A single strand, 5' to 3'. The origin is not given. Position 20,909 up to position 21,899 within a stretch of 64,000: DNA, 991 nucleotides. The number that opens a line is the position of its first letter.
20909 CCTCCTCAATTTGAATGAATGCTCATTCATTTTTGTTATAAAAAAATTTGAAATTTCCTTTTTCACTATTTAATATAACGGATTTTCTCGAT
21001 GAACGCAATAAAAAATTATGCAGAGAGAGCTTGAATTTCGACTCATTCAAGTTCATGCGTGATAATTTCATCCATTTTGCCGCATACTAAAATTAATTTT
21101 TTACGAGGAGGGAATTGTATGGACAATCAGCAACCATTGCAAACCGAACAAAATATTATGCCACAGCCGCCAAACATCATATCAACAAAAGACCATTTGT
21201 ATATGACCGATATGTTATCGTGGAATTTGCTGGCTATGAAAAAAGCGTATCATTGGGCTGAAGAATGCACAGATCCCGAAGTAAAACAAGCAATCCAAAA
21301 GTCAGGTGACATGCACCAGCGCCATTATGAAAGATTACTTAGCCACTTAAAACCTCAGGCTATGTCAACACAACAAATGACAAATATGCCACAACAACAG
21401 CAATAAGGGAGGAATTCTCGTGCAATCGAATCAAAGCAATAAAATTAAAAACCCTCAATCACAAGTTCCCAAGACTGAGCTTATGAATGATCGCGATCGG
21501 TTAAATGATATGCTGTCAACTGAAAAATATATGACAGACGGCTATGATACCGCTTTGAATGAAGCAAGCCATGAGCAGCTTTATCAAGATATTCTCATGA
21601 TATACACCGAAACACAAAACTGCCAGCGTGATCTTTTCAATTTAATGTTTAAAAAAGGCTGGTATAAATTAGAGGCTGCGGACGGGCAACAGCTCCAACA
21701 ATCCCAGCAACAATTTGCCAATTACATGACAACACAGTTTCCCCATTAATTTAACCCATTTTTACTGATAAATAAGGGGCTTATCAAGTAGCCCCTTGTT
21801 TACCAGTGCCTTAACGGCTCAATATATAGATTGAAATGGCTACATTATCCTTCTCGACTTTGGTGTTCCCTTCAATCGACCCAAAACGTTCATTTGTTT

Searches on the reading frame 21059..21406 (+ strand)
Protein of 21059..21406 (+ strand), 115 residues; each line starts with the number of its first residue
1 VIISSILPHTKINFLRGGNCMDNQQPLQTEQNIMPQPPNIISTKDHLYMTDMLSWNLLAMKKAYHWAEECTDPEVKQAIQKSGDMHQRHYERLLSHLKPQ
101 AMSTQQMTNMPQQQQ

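Call 5: search_protein_families(library=pfam, proteins=[window:21059-21406:+])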
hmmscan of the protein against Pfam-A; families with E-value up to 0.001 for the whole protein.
window:21059-21406:+ (115 aa): 1 family
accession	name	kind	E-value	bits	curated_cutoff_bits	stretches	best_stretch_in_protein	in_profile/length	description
PF07875.18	Coat_F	-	0.00096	19.8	25.7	0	45-92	2-49/63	Coat F domain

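Call 6: search_protein_families(library=ncbifam, proteins=[window:21059-21406:+])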
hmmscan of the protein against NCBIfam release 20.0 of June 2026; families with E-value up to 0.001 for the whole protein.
window:21059-21406:+ (115 aa): 0 families

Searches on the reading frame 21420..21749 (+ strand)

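Call 5: search_protein_families(library=pfam, proteins=[window:21420-21749:+])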
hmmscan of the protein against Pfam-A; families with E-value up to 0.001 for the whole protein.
window:21420-21749:+ (109 aa): 1 family
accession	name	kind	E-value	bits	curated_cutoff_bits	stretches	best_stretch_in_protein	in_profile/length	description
PF07875.18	Coat_F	-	8.8e-24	83.9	25.7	1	23-84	1-62/63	Coat F domain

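Call 6: search_protein_families(library=ncbifam, proteins=[window:21420-21749:+])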
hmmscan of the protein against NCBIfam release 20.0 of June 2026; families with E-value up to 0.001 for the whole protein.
window:21420-21749:+ (109 aa): 0 families
